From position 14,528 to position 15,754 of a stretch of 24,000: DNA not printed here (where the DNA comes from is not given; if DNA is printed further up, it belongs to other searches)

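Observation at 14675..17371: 898-aa membrane-tethered solenoid protein with a Cys/His cap: an architecture with no characterised counterpart that I know of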

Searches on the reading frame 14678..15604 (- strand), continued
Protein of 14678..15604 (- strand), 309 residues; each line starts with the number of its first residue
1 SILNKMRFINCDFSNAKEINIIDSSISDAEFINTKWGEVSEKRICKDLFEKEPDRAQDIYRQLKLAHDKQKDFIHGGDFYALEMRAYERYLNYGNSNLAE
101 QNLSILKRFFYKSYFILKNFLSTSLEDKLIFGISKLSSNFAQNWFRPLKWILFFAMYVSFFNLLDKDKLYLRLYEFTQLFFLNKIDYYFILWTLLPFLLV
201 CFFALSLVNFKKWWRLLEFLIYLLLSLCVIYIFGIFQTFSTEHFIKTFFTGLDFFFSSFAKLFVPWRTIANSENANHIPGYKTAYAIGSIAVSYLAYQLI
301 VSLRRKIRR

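Call 62: find_encoding_contigs(protein=P0090, flank=8000, max_places=2)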
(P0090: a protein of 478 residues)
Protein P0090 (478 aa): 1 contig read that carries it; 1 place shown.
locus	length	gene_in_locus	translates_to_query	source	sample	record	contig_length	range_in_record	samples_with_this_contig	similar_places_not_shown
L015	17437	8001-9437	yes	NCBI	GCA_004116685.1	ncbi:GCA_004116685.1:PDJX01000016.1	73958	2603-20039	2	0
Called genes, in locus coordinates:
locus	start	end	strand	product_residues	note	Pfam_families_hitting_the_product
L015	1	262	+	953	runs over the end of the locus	?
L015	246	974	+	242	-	PF13424:TPR_12 (faint), PF08238:Sel1 (faint), PF13181:TPR_8 (faint)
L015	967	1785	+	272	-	PF08238:Sel1 (faint), PF13174:TPR_6 (faint), PF13176:TPR_7 (faint), PF13181:TPR_8 (faint), PF13374:TPR_10 (faint), PF12895:ANAPC3 (weak), PF13424:TPR_12 (weak), PF00515:TPR_1 (weak), +1 more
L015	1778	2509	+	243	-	PF00515:TPR_1 (faint), PF07719:TPR_2 (faint), PF13181:TPR_8 (faint), PF13424:TPR_12 (faint)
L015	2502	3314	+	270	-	PF13428:TPR_14 (faint), PF13431:TPR_17 (faint), PF08238:Sel1 (faint), PF13176:TPR_7 (faint), PF13181:TPR_8 (faint), PF13374:TPR_10 (faint), PF13424:TPR_12 (faint), PF12895:ANAPC3 (weak), +5 more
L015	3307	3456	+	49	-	-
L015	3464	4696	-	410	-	PF26365:ApoNAT_membrane, PF00795:CN_hydrolase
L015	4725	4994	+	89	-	PF02699:YajC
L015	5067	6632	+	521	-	PF21760:SecD_1st, PF22599:SecDF_P1_head, PF02355:SecD_SecF_C, PF00873:ACR_tran, PF03176:MMPL (weak)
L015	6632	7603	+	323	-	PF07549:Sec_GG, PF02355:SecD_SecF_C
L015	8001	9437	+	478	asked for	PF13576:Pentapeptide_3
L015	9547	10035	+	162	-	-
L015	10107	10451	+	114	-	PF19931:DUF6394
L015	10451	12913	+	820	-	PF00133:tRNA-synt_1, PF01921:tRNA-synt_1f (faint), PF01406:tRNA-synt_1e (faint), PF09334:tRNA-synt_1g, PF13603:tRNA-synt_1_2, PF09334:tRNA-synt_1g, PF08264:Anticodon_1 (faint)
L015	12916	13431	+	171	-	PF04390:LptE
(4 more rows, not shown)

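Call 63: find_encoding_contigs(protein=P0217, flank=8000, max_places=2)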
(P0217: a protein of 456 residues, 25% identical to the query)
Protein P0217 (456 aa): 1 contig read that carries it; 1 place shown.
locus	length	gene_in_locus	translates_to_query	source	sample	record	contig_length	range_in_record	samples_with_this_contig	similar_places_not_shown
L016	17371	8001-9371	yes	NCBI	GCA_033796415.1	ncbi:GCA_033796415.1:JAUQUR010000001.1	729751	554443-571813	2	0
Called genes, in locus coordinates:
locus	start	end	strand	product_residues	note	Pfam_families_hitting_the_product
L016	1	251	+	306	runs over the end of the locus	PF01368:DHH, PF02833:DHHA2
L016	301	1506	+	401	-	PF00924:MS_channel_2nd, PF21082:MS_channel_3rd (weak)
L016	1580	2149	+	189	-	PF00081:Sod_Fe_N, PF02777:Sod_Fe_C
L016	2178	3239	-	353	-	PF00491:Arginase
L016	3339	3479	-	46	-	-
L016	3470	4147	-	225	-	PF10294:Methyltransf_16, PF13489:Methyltransf_23 (weak), PF13847:Methyltransf_31 (weak), PF08242:Methyltransf_12 (weak), PF13649:Methyltransf_25 (weak)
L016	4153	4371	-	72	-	PF00313:CSD, PF08206:OB_RNB (faint)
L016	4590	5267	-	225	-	PF00005:ABC_tran, PF13304:AAA_21 (faint)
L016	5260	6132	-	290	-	PF00528:BPD_transp_1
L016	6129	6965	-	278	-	PF00528:BPD_transp_1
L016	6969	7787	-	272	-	PF12849:PBP_like_2, PF12727:PBP_like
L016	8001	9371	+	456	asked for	PF13576:Pentapeptide_3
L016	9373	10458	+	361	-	PF08713:DNA_alkylation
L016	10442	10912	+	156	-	PF04073:tRNA_edit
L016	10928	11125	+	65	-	-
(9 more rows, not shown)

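Call 65: search_protein_families(library=pfam, alignment_id=A3, max_evalue=1)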
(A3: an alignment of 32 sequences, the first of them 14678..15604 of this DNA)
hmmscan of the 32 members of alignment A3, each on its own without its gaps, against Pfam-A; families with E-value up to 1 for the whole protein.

A. member 1, window:14678-15604:- (309 aa): 0 families

B. families by the number of members that match (of 32 scanned): 31 families (the first 25 are shown)
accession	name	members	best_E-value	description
PF13576.12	Pentapeptide_3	6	3.6e-09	Pentapeptide repeats (9 copies)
PF13599.13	Pentapeptide_4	6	0.0033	Pentapeptide repeat region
PF00805.28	Pentapeptide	4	0.00057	Pentapeptide repeats (8 copies)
PF20990.2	DUF2207_C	2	0.006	Predicted membrane protein (DUF2207) C-terminal domain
PF05834.18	Lycopene_cycl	2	0.0068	Lycopene cyclase protein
PF09801.14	SYS1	2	0.078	Integral membrane protein S linking to the trans Golgi network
PF05858.17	BIV_Env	1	0.012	Bovine immunodeficiency virus surface protein (SU)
PF07695.17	7TMR-DISM_7TM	1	0.017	7TM diverse intracellular signalling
PF10066.14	DUF2304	1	0.024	Uncharacterized conserved protein (DUF2304)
PF20225.4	DUF6584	1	0.031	Family of unknown function (DUF6584)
PF15468.11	DUF4636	1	0.032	Domain of unknown function (DUF4636)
PF13229.12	Beta_helix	1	0.032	Right handed beta helix region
PF10543.14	ORF6N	1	0.034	ORF6N domain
PF23685.1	YtiC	1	0.035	YtiC-like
PF23466.1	WWE_4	1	0.036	WWE domain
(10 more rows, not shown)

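Call 77: find_encoding_contigs(protein=P0177, flank=5000, max_places=1)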
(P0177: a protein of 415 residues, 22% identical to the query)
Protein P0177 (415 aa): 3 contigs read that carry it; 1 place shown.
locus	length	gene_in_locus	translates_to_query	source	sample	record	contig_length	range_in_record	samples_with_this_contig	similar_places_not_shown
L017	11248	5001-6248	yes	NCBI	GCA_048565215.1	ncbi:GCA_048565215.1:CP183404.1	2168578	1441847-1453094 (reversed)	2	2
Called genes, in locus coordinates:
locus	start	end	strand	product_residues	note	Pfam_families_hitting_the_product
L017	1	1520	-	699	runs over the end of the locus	PF07693:KAP_NTPase, PF13401:AAA_22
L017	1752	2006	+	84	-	-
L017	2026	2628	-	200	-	-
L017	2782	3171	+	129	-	-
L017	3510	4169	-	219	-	PF10294:Methyltransf_16, PF05175:MTS (faint), PF13489:Methyltransf_23, PF13847:Methyltransf_31 (weak), PF08242:Methyltransf_12 (weak), PF13649:Methyltransf_25 (weak)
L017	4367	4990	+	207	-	PF01965:DJ-1_PfpI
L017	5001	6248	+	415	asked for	PF13576:Pentapeptide_3 (faint)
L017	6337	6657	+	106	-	PF03992:ABM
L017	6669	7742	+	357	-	PF08713:DNA_alkylation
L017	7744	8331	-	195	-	PF04264:YceI (faint)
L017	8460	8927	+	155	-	PF04073:tRNA_edit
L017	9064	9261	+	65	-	-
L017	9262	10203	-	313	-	PF00892:EamA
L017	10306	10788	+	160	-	PF13505:OMP_b-brl (weak), PF10082:BBP2_2 (weak)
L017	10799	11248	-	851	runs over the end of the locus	PF00990:GGDEF, PF00563:EAL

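Call 78: find_encoding_contigs(protein=P0170, flank=5000, max_places=1)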
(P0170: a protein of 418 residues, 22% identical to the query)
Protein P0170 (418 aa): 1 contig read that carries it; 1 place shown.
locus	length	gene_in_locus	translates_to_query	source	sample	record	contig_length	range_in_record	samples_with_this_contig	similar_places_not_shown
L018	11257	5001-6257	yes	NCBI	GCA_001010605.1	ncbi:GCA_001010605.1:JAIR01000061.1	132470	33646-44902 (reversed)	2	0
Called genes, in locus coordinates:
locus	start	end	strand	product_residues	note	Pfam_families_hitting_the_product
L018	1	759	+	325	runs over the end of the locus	PF04773:FecR, PF16344:FecR_C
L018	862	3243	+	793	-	PF07715:Plug, PF00593:TonB_dep_Rec_b-barrel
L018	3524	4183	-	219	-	PF10294:Methyltransf_16, PF05175:MTS (weak), PF13489:Methyltransf_23, PF13847:Methyltransf_31 (weak), PF08242:Methyltransf_12 (weak), PF13649:Methyltransf_25 (weak)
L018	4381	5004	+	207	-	PF01965:DJ-1_PfpI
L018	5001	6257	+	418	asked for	PF13576:Pentapeptide_3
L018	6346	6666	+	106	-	PF03992:ABM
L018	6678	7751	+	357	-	PF08713:DNA_alkylation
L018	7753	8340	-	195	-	PF04264:YceI (faint)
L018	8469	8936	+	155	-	PF04073:tRNA_edit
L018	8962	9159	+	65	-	-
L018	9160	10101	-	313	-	PF00892:EamA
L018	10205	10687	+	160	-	PF13505:OMP_b-brl (weak), PF10082:BBP2_2 (weak)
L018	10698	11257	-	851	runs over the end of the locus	PF00990:GGDEF, PF00563:EAL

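Call 88: search_protein_families(library=pfam, proteins=[P0232, P0235, P0228, P0224, P0201, P0129, P0087, P0059, P0085, P0146], max_evalue=0.01)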
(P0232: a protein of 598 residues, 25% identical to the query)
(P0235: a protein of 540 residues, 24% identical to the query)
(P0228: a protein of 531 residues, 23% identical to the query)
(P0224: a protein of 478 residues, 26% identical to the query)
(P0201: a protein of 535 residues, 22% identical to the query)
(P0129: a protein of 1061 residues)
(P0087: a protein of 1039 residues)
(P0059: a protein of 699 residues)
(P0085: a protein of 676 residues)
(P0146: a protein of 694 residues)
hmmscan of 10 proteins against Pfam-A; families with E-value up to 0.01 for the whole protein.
P0232 (598 aa): 1 family
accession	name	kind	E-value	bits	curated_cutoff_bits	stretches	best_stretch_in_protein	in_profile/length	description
PF13576.12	Pentapeptide_3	-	3.1e-15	56.5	27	2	333-380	1-47/48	Pentapeptide repeats (9 copies)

P0235 (540 aa): 1 family
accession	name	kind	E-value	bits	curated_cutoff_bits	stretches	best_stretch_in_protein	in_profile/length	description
PF13576.12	Pentapeptide_3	-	6.8e-10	39.4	27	2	252-298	1-47/48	Pentapeptide repeats (9 copies)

P0228 (531 aa): 1 family
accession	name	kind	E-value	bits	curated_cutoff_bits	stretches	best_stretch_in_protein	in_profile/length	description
PF13576.12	Pentapeptide_3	-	6.6e-16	58.7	27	2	273-312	1-39/48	Pentapeptide repeats (9 copies)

P0224 (478 aa): 1 family
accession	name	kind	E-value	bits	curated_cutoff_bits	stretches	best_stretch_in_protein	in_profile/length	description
PF13576.12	Pentapeptide_3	-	7.6e-13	48.9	27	1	199-243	3-47/48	Pentapeptide repeats (9 copies)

P0201 (535 aa): 1 family
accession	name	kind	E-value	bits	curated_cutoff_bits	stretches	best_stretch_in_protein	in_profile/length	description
PF13576.12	Pentapeptide_3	-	2.9e-10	40.6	27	1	239-286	1-47/48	Pentapeptide repeats (9 copies)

P0129 (1061 aa): 1 family
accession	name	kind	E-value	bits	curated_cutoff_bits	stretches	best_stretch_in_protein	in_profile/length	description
PF13576.12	Pentapeptide_3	-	1.4e-67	224.1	27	12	508-555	1-47/48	Pentapeptide repeats (9 copies)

P0087 (1039 aa): 1 family
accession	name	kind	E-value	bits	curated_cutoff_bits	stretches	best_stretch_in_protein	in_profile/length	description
PF13576.12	Pentapeptide_3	-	1.7e-45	153.4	27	8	302-347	1-45/48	Pentapeptide repeats (9 copies)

P0059 (699 aa): 1 family
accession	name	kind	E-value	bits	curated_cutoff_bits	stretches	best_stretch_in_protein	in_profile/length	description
PF13576.12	Pentapeptide_3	-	5.8e-24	84.5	27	4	282-326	1-44/48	Pentapeptide repeats (9 copies)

P0085 (676 aa): 2 families
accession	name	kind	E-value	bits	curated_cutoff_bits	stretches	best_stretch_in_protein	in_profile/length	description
PF13576.12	Pentapeptide_3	-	8.8e-16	58.3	27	2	223-267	5-48/48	Pentapeptide repeats (9 copies)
PF00805.28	Pentapeptide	-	0.00043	20.2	20.2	0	227-247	15-34/40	Pentapeptide repeats (8 copies)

P0146 (694 aa): 1 family
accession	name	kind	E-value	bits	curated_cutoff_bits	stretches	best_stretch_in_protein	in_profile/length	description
PF13599.13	Pentapeptide_4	-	5.3e-06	26.8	38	0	164-193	34-63/78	Pentapeptide repeat region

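Call 97: list_cluster_members(proteins=[P0053, P0066, P0080, P0094, P0101, P0105, P0115, P0129, P0146, P0085])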
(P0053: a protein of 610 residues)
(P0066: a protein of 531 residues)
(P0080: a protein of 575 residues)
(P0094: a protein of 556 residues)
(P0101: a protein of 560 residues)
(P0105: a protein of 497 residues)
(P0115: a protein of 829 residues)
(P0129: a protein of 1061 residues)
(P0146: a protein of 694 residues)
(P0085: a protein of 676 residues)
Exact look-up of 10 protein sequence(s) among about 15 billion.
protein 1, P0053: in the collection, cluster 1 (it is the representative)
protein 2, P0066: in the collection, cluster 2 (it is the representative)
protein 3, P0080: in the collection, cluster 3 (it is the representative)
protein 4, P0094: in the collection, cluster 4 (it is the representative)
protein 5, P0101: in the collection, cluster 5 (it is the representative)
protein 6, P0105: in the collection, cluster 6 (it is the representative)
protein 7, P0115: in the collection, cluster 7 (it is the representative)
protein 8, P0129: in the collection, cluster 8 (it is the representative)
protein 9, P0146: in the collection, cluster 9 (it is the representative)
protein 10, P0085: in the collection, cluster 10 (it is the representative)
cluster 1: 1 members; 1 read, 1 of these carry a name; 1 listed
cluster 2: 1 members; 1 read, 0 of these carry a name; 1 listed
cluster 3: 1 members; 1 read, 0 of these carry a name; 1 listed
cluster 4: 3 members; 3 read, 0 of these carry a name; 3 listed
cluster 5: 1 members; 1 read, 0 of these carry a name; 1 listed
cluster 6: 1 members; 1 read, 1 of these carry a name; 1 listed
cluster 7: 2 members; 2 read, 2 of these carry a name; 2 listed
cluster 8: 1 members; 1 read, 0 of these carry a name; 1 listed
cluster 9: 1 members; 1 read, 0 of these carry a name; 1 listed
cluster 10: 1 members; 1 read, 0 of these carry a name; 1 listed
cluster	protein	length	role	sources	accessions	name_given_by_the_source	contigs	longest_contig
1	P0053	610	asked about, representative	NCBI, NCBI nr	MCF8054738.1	MAG: pentapeptide repeat-containing protein [Deltaproteobacteria bacterium] | pentapeptide repeat-containing protein [Deltaproteobacteria bacterium]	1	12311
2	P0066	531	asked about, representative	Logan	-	-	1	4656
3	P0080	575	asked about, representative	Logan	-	-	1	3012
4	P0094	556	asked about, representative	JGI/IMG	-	-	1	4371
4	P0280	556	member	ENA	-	-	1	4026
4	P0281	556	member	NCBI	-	-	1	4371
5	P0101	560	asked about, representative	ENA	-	-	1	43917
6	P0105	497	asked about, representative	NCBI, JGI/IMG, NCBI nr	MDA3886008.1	MAG: hypothetical protein PF638_10495 [Candidatus Delongbacteria bacterium] | hypothetical protein | hypothetical protein [Candidatus Delongbacteria bacterium]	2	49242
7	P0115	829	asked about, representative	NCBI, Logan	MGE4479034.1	MAG: hypothetical protein AB7E76_08650 [Deferribacterales bacterium]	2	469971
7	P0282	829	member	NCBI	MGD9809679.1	MAG: hypothetical protein AB7U93_13935 [Deferribacterales bacterium]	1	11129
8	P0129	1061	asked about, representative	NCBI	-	-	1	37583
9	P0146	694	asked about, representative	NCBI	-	-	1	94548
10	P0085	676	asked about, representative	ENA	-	-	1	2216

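Call 99: search_protein_families(library=pfam, proteins=[L009:1503-2600:-, L009:2603-2947:-, L009:2937-3269:-, L010:787-1569:+, L010:2874-4271:+, L008:918-1700:+, L008:2126-3289:+, L011:1165-1509:+, L011:1510-2088:+, L011:2115-3116:+], max_evalue=0.001)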
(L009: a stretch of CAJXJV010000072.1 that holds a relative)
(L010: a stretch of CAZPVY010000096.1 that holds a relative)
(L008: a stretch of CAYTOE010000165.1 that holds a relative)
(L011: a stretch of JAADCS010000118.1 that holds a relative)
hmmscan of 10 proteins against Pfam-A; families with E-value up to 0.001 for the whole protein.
L009:1503-2600:- (365 aa): 1 family
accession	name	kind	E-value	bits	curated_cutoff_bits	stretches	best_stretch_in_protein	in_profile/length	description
PF01861.22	BpsA_C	-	1.2e-104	349.3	27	1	111-350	2-243/243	Branched-chain polyamine synthase A C-terminal domain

L009:2603-2947:- (114 aa): 1 family
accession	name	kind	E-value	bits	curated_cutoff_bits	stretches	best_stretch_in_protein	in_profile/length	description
PF01934.22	HepT-like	-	3.4e-28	98.2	23.5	1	15-110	2-120/120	Ribonuclease HepT-like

L009:2937-3269:- (110 aa): 3 families
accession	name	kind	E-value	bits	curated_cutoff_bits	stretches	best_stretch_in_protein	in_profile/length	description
PF01909.29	NTP_transf_2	-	2.7e-14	53.8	21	1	20-108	3-92/93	Nucleotidyltransferase domain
PF18765.7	Polbeta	-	7.3e-10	39.3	26.9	1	22-87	4-69/93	Polymerase beta, Nucleotidyltransferase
PF22600.2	MTPAP-like_central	-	0.00067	20.2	27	1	24-99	32-108/139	Poly(A) RNA polymerase, mitochondrial-like, central palm domain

L010:787-1569:+ (260 aa): 7 families
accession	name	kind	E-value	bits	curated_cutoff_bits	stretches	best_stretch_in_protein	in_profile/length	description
PF13614.12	AAA_31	-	5.6e-50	170.2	27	1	4-173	1-171/177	AAA domain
PF01656.29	CbiA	-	1.2e-22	80.6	25.4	1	9-232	3-125/125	CobQ/CobB/MinD/ParA nucleotide binding domain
PF09140.17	MipZ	-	2.7e-11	43.7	20.7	1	8-42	4-39/262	ATPase MipZ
PF10609.15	ParA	-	2.3e-06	27.7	27.1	1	6-147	5-142/246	NUBPL iron-transfer P-loop NTPase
PF06564.18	CBP_BcsQ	-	6.1e-06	26.4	21.3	1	4-151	1-147/234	Cellulose biosynthesis protein BcsQ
PF02374.21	ArsA_ATPase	-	2.6e-05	24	24.3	1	10-132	6-140/305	Anion-transporting ATPase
PF00142.24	Fer4_NifH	-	0.00035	20.6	25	0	11-47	6-43/271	4Fe-4S iron sulfur cluster binding proteins, NifH/frxC family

L010:2874-4271:+ (465 aa): 2 families
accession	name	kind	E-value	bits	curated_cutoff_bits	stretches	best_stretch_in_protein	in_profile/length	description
PF01385.25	OrfB_IS605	-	2.2e-19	70.3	30.5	1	188-309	1-119/120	Probable transposase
PF07282.18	Cas12f1-like_TNB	-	1.6e-14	54.2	26.3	1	331-392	3-60/60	Cas12f1-like, TNB domain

L008:918-1700:+ (260 aa): 3 families
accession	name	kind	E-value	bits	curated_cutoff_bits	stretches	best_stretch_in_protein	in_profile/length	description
PF00218.27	IGPS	-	1.9e-82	276.7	27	1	4-257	1-253/254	Indole-3-glycerol phosphate synthase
PF04131.20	NanE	-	0.00054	19.6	27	0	151-255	83-186/192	Putative N-acetylmannosamine-6-phosphate epimerase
PF01729.25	QRPTase_C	-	0.00079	19.6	23.1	0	154-243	71-156/169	Quinolinate phosphoribosyl transferase, C-terminal domain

L008:2126-3289:+ (387 aa): 3 families
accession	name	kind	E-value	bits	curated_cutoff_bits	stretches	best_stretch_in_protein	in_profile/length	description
PF03462.23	PCRF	-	2.5e-61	207.3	24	1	46-235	2-194/194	PCRF domain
PF00472.26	RF-1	-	1.3e-46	157.8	35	1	243-353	1-116/116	RF-1 domain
PF16326.10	ABC_tran_CTD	-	0.00042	20.9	32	1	46-84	21-59/69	ABC transporter C-terminal domain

L011:1165-1509:+ (114 aa): 0 families

L011:1510-2088:+ (192 aa): 0 families

L011:2115-3116:+ (333 aa): 0 families
